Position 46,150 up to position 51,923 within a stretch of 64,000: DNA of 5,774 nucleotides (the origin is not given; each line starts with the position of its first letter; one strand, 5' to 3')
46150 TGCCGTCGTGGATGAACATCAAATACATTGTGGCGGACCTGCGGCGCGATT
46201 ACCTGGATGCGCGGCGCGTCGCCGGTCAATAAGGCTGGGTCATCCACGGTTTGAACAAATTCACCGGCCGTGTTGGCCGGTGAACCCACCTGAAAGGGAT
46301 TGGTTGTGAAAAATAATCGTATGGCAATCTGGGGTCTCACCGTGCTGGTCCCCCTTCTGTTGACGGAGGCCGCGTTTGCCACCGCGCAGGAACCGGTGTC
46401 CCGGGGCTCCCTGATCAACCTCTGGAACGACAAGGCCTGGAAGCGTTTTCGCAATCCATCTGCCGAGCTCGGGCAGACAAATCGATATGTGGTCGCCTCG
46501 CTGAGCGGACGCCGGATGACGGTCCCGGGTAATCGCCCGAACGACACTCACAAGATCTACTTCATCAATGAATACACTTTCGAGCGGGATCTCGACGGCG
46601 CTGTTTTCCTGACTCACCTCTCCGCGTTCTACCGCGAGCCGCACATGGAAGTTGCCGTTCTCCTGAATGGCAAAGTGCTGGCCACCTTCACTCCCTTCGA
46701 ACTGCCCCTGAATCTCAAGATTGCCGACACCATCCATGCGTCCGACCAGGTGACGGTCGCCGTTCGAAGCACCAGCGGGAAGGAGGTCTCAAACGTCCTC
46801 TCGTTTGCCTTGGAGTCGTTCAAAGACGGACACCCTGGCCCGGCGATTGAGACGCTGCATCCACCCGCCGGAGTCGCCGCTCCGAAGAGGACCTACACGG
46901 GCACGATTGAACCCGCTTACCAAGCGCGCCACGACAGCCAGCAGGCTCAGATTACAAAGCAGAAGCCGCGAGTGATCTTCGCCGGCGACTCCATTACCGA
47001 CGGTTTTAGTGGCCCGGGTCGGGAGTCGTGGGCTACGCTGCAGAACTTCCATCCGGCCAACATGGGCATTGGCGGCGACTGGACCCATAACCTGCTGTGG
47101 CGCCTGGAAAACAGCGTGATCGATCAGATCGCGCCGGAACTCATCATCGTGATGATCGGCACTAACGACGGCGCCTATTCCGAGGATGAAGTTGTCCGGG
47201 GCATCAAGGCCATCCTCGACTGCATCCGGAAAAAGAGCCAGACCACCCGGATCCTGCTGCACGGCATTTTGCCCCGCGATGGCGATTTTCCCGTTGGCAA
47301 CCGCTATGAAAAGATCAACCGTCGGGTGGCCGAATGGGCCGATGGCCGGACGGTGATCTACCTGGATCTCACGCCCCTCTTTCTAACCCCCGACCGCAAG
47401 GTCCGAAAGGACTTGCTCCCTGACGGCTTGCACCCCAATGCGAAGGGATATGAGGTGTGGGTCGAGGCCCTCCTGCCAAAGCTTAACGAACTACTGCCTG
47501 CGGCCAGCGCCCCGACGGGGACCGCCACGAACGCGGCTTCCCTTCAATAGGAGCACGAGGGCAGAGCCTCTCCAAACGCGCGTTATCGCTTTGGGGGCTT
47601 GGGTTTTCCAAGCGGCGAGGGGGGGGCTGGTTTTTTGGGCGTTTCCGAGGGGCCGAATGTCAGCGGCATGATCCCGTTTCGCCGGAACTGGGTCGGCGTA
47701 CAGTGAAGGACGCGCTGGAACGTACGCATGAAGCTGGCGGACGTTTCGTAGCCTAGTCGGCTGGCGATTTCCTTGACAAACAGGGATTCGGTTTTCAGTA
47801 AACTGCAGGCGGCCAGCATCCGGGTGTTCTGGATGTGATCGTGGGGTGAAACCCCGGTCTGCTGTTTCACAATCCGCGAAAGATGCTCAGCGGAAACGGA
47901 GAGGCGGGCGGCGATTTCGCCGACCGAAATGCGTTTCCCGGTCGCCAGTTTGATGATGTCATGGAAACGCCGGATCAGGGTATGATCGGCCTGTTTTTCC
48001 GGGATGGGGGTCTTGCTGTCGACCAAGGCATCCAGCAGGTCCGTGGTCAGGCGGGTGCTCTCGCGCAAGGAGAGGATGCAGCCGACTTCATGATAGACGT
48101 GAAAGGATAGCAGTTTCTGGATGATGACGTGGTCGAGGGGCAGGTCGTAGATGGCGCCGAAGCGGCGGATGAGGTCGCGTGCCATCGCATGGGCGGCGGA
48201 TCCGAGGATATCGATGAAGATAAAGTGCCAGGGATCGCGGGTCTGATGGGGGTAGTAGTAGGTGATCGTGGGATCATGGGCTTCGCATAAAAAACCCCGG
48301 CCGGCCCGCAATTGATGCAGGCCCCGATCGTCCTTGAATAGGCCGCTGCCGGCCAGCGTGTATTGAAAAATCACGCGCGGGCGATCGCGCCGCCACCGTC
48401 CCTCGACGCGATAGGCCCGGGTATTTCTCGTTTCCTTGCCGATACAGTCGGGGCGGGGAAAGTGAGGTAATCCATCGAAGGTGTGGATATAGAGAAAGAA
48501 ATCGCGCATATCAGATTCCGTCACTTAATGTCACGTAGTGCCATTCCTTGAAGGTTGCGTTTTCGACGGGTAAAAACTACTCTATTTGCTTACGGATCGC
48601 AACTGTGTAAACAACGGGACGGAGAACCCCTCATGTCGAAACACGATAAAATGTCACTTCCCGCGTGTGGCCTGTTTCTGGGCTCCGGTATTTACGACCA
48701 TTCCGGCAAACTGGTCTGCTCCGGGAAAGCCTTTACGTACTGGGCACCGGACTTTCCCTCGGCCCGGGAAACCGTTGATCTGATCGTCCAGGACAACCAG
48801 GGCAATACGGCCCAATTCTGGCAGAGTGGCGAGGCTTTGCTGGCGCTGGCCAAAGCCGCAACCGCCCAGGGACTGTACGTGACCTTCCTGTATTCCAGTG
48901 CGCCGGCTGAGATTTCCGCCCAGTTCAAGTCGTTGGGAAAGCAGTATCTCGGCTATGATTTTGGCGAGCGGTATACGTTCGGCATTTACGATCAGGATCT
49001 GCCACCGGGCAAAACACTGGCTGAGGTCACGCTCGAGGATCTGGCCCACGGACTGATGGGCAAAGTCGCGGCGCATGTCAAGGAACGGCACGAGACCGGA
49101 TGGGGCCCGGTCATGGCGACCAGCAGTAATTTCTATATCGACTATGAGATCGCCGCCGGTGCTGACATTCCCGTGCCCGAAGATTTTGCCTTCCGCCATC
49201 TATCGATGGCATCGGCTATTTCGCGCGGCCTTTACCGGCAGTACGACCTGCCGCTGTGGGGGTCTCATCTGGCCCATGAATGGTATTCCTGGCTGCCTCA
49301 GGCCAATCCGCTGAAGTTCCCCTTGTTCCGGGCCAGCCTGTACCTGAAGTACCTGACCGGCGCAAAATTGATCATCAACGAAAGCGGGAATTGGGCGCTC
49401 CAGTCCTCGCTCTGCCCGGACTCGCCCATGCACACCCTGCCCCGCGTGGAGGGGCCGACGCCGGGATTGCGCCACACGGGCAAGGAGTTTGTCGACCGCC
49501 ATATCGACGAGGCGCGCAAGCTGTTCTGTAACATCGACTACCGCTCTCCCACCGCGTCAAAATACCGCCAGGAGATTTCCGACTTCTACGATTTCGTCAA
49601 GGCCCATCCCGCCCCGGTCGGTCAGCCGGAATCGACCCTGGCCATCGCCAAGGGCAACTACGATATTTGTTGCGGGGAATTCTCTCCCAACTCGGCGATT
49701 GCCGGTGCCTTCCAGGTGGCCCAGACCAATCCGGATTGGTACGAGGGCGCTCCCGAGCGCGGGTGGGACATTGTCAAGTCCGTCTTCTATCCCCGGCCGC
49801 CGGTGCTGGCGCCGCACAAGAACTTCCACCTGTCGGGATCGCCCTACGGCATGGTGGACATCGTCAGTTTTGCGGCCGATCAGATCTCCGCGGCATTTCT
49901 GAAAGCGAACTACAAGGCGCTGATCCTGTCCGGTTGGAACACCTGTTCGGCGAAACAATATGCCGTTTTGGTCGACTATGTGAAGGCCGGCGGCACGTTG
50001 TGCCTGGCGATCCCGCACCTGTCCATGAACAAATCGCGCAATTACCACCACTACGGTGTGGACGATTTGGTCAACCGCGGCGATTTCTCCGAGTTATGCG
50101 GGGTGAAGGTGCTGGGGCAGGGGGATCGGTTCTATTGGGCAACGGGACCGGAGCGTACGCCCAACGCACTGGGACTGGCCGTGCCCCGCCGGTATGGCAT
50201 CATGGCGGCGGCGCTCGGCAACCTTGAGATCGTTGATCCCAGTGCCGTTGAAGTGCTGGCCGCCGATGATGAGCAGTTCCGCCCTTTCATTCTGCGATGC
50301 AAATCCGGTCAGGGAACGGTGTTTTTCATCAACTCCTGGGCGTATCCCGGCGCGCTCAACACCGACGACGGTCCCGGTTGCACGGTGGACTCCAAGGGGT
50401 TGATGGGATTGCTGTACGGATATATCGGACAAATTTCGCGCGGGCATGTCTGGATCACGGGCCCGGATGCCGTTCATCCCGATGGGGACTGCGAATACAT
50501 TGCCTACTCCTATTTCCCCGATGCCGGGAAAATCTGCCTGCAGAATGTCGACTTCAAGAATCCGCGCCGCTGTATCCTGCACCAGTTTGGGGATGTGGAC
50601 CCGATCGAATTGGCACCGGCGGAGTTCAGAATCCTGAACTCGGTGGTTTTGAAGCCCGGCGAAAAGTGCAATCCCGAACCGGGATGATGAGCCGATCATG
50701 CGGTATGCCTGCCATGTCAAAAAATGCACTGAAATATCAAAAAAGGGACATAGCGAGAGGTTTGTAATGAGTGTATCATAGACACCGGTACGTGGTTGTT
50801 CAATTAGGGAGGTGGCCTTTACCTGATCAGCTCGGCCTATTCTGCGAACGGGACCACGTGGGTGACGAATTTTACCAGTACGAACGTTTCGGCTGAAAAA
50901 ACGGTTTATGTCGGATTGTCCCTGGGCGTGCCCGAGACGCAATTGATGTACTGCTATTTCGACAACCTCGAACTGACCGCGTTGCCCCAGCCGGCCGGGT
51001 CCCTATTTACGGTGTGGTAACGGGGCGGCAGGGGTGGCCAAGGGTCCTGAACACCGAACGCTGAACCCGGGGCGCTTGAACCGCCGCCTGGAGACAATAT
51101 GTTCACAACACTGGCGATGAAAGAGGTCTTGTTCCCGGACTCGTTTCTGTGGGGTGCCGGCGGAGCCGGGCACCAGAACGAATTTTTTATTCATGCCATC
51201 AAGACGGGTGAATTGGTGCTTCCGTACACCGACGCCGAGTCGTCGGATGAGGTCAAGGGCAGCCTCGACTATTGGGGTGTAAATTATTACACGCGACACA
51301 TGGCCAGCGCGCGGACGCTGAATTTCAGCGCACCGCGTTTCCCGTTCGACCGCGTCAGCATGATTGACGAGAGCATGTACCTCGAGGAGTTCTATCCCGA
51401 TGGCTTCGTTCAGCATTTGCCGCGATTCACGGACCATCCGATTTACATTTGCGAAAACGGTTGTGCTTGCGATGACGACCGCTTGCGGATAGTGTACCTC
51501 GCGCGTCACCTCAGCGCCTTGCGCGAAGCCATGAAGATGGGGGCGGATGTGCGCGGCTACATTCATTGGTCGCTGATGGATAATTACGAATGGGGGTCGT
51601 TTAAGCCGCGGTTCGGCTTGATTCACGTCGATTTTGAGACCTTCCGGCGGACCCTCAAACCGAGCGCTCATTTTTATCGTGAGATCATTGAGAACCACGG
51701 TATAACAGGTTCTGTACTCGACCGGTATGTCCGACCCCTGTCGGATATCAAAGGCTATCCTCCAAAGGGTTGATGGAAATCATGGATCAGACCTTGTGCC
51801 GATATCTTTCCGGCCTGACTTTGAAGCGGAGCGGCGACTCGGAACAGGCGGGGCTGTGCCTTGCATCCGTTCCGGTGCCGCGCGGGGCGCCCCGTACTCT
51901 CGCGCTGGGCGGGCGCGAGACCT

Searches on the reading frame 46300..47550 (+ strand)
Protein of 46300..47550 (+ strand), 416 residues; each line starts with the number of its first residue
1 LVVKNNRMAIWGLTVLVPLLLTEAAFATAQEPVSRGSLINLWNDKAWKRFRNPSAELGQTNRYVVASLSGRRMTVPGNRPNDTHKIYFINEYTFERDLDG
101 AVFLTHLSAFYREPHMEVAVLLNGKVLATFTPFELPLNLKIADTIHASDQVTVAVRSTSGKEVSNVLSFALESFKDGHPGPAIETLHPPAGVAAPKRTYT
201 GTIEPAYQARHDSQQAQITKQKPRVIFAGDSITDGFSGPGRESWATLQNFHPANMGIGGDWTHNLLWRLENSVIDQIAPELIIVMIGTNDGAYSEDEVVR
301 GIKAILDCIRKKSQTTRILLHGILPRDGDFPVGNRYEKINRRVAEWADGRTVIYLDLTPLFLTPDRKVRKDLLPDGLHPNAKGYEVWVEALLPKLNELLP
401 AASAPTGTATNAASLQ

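Call 61: search_protein_families(library=pfam, proteins=[window:46300-47550:+], max_evalue=0.001)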
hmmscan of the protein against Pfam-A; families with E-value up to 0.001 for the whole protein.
window:46300-47550:+ (416 aa): 2 families
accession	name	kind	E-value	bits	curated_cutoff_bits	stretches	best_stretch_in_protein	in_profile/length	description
PF13472.12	Lipase_GDSL_2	-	4.5e-27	96.1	32.9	1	227-386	1-178/178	GDSL-like Lipase/Acylhydrolase family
PF00657.28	Lipase_GDSL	-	1.1e-13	52.3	23.6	1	225-391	1-208/208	GDSL-like Lipase/Acylhydrolase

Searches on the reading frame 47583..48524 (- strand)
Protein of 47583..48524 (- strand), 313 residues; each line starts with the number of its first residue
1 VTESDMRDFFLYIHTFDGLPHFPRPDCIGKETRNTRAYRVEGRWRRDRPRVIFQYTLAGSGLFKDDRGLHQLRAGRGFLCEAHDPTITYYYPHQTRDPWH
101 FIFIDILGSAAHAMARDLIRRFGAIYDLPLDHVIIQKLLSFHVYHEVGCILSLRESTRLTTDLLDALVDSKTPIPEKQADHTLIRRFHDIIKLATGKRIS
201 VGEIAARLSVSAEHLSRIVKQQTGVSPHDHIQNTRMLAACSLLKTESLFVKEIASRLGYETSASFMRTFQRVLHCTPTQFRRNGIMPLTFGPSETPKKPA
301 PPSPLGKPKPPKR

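Call 20: search_protein_families(library=pfam, proteins=[window:47583-48524:-], max_evalue=0.01)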
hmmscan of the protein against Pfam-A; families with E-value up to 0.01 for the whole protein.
window:47583-48524:- (313 aa): 6 families
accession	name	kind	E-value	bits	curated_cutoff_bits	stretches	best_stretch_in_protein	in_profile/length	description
PF12833.13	HTH_18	-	1.1e-21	77.3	33.6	1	204-282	1-79/80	Helix-turn-helix domain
PF00165.29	HTH_AraC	-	1.7e-13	50.8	26.6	2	198-232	8-42/42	Bacterial regulatory helix-turn-helix proteins, AraC family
PF02311.25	AraC_binding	-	2.6e-05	24.4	21.1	1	38-132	11-103/135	AraC-like ligand binding domain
PF12802.13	MarR_2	-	0.0036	17.9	27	0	196-220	17-42/61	MarR family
PF04545.22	Sigma70_r4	-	0.0041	17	24.1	0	185-221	7-43/50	Sigma-70, region 4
PF23433.1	DUF7119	-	0.0062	16.8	30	0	211-283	11-80/141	Family of unknown function (DUF7119)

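Call 42: find_homologous_proteins(query=window:47583-48509:-, max_evalue=1e-30)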
Query window:47583-48509:- (308 aa): 14 proteins with E <= 1e-30 among 1093 candidates.
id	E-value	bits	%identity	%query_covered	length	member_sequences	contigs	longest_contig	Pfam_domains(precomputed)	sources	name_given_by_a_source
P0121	1.2e-209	713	100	100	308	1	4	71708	PF12833.14,PF02311.26,PF00165.30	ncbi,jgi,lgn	jgi:AraC family transcriptional regulator of arabinose operon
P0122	5.6e-163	560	77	98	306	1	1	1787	PF12833.14,PF02311.26,PF00165.30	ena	-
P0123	3.1e-144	498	69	97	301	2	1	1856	PF12833.14,PF00165.30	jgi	jgi:AraC-like DNA-binding protein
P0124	1.2e-138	480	68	97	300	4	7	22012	PF12833.14,PF00165.30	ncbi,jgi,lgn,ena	jgi:AraC-like DNA-binding protein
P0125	6.3e-137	474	65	98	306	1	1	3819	PF12833.14,PF00165.30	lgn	-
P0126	7.5e-137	474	68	96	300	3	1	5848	PF12833.14,PF00165.30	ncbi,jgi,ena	jgi:AraC-like DNA-binding protein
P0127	2.6e-136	472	67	95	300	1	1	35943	PF12833.14,PF00165.30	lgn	-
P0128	2.6e-135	469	67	97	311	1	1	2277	PF12833.14,PF00165.30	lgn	-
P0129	3.1e-135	468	64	100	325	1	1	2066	PF12833.14,PF02311.26,PF00165.30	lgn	-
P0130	3.4e-135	468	67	95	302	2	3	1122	PF12833.14,PF00165.30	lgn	-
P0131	7.7e-132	457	67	93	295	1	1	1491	PF12833.14,PF00165.30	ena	-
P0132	1.9e-131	456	65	95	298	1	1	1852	PF12833.14,PF02311.26,PF00165.30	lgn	-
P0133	2.3e-125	436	64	93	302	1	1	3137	PF12833.14,PF00165.30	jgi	-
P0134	1.1e-90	322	58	75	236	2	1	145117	PF12833.14,PF00165.30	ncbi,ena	-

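Call 43: find_encoding_contigs(protein=P0121, flank=10000, max_places=6)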
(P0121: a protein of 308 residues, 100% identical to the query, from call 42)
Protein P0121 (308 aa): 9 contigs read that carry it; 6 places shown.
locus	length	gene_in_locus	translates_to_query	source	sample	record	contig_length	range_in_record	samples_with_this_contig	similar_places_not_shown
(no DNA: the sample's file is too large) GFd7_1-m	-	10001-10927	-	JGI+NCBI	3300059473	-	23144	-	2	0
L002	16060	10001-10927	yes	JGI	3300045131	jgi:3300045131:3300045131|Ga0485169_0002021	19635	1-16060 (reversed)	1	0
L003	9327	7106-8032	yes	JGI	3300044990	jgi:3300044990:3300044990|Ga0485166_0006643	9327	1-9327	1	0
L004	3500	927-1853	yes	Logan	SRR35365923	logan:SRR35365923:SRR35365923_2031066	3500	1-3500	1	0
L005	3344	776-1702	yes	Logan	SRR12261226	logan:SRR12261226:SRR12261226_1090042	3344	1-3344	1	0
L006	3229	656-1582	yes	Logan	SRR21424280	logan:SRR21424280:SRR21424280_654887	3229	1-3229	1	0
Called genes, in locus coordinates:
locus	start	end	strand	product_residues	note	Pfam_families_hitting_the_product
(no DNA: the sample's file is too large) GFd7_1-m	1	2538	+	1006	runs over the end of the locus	PF07992:Pyr_redox_2 (faint), PF00890:FAD_binding_2 (faint), PF12831:FAD_oxidored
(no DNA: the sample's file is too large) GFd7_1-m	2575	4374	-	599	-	PF00890:FAD_binding_2 (weak), PF01134:GIDA (weak), PF01266:DAO (weak), PF12831:FAD_oxidored, PF13450:NAD_binding_8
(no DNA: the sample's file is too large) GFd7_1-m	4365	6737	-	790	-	-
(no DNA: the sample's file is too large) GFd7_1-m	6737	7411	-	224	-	PF00232:Glyco_hydro_1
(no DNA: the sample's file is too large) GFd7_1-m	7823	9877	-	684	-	-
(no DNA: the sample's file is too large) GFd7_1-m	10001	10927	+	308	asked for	PF02311:AraC_binding (faint), PF00165:HTH_AraC (weak), PF12833:HTH_18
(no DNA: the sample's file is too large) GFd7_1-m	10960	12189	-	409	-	PF00657:Lipase_GDSL, PF13472:Lipase_GDSL_2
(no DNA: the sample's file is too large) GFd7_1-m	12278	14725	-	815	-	-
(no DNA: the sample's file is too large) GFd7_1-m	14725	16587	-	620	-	-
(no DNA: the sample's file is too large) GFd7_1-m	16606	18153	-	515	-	PF16173:DUF4874, PF16116:DUF4832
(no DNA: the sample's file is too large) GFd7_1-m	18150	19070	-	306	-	?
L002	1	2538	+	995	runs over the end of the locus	PF00890:FAD_binding_2 (faint), PF07992:Pyr_redox_2 (faint), PF12831:FAD_oxidored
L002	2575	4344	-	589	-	PF00890:FAD_binding_2 (weak), PF01134:GIDA (weak), PF01266:DAO (weak), PF12831:FAD_oxidored, PF13450:NAD_binding_8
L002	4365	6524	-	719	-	-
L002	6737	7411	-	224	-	PF00232:Glyco_hydro_1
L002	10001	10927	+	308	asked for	PF02311:AraC_binding (faint), PF00165:HTH_AraC (weak), PF12833:HTH_18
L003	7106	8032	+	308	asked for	PF02311:AraC_binding (faint), PF00165:HTH_AraC (weak), PF12833:HTH_18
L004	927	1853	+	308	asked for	PF02311:AraC_binding (faint), PF00165:HTH_AraC (weak), PF12833:HTH_18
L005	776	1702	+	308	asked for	PF02311:AraC_binding (faint), PF00165:HTH_AraC (weak), PF12833:HTH_18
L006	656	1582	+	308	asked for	PF02311:AraC_binding (faint), PF00165:HTH_AraC (weak), PF12833:HTH_18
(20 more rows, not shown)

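Call 44: find_encoding_contigs(protein=P0124, flank=10000, max_places=8)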
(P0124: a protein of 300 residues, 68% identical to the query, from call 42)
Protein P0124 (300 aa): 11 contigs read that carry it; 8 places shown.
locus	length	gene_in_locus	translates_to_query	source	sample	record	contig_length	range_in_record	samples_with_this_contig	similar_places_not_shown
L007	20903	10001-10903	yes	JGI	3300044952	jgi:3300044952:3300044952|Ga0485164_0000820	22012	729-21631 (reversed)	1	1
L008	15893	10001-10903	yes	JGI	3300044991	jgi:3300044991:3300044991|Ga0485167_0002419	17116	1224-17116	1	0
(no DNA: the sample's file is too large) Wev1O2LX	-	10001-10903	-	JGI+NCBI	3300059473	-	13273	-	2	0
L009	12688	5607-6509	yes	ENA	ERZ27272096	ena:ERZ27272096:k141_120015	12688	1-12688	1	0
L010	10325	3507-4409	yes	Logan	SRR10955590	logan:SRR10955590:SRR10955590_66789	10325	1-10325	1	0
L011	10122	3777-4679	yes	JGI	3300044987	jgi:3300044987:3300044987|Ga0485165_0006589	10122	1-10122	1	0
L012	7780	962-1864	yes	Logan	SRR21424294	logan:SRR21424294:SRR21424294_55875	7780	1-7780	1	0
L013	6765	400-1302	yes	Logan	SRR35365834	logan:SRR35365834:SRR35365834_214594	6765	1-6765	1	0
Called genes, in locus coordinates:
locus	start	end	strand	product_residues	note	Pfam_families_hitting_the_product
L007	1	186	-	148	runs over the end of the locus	-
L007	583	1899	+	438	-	PF13495:Phage_int_SAM_4, PF00589:Phage_integrase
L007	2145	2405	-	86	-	-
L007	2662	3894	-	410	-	PF07992:Pyr_redox_2 (faint), PF00890:FAD_binding_2 (weak), PF01266:DAO (weak), PF12831:FAD_oxidored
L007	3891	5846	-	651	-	-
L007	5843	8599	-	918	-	PF12831:FAD_oxidored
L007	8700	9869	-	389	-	PF01408:GFO_IDH_MocA, PF22725:GFO_IDH_MocA_C3, PF02894:GFO_IDH_MocA_C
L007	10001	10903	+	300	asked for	PF00165:HTH_AraC, PF12833:HTH_18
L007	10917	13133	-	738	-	-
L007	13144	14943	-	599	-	-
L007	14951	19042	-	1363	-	-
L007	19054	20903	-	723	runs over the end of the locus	-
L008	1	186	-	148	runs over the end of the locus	-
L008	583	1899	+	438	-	PF13495:Phage_int_SAM_4, PF00589:Phage_integrase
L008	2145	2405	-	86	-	-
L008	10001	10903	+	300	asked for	PF00165:HTH_AraC, PF12833:HTH_18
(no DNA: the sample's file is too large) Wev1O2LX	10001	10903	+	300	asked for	PF00165:HTH_AraC, PF12833:HTH_18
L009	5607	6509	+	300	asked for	PF00165:HTH_AraC, PF12833:HTH_18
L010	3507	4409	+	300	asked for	PF00165:HTH_AraC, PF12833:HTH_18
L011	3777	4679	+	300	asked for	PF00165:HTH_AraC, PF12833:HTH_18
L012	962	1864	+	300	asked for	PF00165:HTH_AraC, PF12833:HTH_18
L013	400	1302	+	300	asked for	PF00165:HTH_AraC, PF12833:HTH_18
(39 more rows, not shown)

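Call 63: find_encoding_contigs(protein=P0126, flank=6000, max_places=2)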
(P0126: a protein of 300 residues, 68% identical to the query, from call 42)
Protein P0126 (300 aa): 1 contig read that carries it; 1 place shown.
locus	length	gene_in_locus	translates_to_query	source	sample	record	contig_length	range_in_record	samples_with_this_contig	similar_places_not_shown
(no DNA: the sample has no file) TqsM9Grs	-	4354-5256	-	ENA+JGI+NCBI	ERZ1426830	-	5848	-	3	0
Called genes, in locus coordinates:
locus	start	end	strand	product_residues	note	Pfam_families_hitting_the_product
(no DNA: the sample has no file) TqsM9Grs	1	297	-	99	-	?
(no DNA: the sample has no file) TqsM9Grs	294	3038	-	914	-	PF12831:FAD_oxidored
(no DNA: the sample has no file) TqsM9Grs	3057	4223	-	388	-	PF01408:GFO_IDH_MocA, PF22725:GFO_IDH_MocA_C3, PF02894:GFO_IDH_MocA_C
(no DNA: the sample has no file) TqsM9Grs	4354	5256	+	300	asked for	PF00165:HTH_AraC (weak), PF12833:HTH_18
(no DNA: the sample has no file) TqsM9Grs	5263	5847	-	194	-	?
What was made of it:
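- Tried and rejected: It had no DNA on file (call 63).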

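Call 64: find_encoding_contigs(protein=P0125, flank=6000, max_places=2)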
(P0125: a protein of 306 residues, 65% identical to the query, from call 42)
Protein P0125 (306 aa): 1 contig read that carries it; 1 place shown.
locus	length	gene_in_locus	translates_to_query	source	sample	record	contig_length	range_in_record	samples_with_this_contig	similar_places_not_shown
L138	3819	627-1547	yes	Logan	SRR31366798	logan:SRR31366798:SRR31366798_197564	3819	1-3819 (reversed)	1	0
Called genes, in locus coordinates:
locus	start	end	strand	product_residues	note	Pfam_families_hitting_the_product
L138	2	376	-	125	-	?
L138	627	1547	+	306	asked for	PF00165:HTH_AraC (weak), PF12833:HTH_18, PF00165:HTH_AraC (weak)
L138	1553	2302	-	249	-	PF08378:NERD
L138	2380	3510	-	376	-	-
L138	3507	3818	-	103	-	?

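Call 65: find_encoding_contigs(protein=P0122, flank=6000, max_places=2)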
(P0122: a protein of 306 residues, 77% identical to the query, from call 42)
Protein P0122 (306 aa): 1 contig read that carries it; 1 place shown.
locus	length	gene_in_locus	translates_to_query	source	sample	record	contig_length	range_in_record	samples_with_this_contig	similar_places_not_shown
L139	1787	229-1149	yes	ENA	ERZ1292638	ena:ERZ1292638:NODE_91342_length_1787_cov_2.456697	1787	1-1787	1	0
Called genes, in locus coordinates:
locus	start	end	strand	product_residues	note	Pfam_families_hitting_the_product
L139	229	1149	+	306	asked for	PF02311:AraC_binding (weak), PF00165:HTH_AraC, PF12833:HTH_18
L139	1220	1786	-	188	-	?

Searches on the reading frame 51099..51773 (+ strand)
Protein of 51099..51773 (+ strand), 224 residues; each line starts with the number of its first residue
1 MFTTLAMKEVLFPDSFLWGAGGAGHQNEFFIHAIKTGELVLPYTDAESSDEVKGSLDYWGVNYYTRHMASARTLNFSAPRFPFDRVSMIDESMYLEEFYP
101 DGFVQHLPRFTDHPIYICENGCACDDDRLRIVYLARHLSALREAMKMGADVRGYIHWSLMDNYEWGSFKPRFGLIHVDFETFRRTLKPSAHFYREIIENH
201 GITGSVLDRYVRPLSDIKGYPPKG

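Call 20: search_protein_families(library=pfam, proteins=[window:51099-51773:+], max_evalue=0.01)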
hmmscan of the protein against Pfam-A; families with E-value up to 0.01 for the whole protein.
window:51099-51773:+ (224 aa): 1 family
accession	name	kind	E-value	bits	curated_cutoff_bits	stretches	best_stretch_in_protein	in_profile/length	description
PF00232.24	Glyco_hydro_1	-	3.2e-32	112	22.6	1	41-201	272-452/453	Glycosyl hydrolase family 1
